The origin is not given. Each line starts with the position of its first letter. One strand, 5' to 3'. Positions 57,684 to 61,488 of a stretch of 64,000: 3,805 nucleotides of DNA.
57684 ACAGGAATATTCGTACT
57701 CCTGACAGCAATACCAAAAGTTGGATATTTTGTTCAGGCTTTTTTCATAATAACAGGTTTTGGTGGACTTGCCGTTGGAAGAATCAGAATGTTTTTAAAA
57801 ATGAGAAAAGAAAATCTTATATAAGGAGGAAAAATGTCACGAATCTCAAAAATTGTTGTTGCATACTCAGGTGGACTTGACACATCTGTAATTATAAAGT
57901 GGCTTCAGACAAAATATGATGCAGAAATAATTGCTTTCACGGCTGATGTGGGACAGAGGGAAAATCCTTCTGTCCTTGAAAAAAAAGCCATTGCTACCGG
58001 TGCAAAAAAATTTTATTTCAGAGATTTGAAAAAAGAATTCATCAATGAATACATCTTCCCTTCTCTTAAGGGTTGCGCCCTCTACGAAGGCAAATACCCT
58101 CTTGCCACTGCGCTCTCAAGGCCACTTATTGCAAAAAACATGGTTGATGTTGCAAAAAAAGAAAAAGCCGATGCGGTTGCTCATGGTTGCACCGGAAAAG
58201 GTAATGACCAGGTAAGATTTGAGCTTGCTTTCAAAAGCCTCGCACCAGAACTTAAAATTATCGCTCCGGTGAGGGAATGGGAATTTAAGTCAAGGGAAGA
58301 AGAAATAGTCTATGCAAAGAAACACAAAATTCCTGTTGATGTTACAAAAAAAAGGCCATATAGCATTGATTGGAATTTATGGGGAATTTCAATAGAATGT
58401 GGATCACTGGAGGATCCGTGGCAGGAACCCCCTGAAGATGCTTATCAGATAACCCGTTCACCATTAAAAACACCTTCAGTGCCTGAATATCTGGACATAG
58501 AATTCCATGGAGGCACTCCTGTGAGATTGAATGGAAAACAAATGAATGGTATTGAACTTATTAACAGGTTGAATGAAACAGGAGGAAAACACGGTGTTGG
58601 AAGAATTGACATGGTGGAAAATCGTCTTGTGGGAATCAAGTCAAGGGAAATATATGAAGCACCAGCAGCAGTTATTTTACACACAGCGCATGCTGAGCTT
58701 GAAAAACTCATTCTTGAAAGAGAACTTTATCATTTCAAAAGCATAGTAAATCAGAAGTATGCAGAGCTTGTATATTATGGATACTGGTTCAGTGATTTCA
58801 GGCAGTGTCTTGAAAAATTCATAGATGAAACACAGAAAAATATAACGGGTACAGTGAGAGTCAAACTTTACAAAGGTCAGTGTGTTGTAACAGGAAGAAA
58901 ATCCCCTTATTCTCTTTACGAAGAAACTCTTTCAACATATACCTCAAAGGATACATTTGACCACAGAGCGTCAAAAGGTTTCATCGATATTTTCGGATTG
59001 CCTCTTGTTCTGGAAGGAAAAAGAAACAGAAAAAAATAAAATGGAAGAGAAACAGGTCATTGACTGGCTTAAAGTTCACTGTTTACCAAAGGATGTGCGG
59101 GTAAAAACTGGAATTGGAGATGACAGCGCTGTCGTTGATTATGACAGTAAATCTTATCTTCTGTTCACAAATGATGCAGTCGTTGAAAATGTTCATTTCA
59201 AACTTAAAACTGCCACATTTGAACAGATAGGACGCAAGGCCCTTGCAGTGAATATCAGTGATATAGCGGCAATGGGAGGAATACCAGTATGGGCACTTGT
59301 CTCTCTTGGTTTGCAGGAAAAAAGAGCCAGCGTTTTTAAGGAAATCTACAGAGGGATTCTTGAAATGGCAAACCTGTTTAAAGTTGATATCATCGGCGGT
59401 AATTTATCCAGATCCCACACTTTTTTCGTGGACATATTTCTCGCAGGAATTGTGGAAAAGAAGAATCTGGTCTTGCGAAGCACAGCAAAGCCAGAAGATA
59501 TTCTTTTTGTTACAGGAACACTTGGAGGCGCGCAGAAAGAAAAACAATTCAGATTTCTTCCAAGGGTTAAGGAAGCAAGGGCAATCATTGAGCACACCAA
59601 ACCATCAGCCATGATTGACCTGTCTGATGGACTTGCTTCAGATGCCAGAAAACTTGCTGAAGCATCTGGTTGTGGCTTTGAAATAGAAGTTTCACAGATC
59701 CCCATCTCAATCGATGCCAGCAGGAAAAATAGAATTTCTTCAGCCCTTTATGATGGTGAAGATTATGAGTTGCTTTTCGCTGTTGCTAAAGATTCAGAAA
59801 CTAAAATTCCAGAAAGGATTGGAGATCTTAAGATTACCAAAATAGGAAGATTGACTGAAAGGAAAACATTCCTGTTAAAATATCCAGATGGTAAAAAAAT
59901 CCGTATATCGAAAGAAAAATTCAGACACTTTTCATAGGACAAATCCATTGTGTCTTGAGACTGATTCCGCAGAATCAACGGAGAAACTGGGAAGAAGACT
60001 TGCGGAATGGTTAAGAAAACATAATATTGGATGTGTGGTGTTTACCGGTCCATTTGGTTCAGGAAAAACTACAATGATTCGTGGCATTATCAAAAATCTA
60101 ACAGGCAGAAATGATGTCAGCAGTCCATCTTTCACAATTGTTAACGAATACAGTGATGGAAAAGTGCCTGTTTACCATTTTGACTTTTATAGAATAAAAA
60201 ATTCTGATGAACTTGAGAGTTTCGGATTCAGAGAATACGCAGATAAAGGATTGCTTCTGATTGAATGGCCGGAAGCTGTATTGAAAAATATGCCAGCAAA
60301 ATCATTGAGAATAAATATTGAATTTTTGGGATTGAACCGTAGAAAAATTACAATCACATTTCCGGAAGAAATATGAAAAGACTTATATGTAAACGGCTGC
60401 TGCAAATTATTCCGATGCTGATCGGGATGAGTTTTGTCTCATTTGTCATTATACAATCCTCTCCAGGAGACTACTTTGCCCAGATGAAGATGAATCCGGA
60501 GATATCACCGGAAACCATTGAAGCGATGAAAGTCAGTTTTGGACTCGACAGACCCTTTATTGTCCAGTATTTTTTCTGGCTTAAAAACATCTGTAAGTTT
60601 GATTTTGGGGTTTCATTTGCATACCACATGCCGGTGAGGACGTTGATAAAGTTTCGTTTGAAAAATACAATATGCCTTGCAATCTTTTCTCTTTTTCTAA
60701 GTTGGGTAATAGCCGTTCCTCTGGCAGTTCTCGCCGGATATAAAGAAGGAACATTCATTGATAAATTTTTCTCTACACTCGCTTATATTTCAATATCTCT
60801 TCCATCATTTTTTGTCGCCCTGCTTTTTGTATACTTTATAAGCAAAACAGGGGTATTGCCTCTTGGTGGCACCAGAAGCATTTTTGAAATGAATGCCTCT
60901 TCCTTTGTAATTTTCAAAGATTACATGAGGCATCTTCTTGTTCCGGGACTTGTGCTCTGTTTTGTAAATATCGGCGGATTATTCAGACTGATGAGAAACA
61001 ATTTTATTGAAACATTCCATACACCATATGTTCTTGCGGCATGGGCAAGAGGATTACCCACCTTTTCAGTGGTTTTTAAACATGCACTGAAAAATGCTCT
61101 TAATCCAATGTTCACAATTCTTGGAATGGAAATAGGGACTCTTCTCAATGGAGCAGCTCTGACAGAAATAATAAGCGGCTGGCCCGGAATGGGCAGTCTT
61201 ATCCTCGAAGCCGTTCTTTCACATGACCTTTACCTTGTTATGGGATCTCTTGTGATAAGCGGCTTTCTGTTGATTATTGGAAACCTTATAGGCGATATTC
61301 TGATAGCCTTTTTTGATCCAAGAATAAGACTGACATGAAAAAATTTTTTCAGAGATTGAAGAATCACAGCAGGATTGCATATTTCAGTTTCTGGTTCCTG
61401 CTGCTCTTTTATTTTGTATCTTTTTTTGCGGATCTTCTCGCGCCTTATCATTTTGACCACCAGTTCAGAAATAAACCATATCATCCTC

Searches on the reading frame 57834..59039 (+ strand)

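Call 39: search_protein_families(library=pfam, proteins=[window:57834-59039:+], max_evalue=0.00001)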
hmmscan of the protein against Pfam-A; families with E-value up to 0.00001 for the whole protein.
window:57834-59039:+ (401 aa): 2 families
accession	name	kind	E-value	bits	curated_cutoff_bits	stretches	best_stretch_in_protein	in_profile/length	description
PF20979.2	Arginosuc_syn_C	-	1e-93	313.4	27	1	176-390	1-215/219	Arginosuccinate synthase C-terminal domain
PF00764.25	Arginosuc_synth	-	4.7e-67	225.5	27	1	6-167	1-162/162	Arginosuccinate synthase N-terminal HUP domain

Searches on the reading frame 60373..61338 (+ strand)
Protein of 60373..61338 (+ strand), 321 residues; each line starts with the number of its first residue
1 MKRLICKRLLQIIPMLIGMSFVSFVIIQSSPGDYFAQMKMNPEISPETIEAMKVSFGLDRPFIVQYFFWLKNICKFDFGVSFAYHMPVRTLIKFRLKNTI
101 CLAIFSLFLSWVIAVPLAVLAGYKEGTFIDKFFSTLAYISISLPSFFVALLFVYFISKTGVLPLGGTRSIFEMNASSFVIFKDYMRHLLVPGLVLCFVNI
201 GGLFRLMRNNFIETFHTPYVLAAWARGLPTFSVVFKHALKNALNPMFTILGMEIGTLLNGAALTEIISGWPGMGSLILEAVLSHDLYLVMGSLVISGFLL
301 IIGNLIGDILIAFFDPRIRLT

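Call 39: search_protein_families(library=pfam, proteins=[window:60373-61338:+], max_evalue=0.00001)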
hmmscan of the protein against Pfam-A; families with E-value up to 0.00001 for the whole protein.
window:60373-61338:+ (321 aa): 2 families
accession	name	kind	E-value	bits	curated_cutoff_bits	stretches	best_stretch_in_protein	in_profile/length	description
PF00528.27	BPD_transp_1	-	1e-35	123.6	26.4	1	114-319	1-183/184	Binding-protein-dependent transport system inner membrane component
PF19300.4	BPD_transp_1_N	-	2e-10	41.3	23.8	1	1-100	1-111/114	Binding-prot-dependent transport system membrane comp, N-term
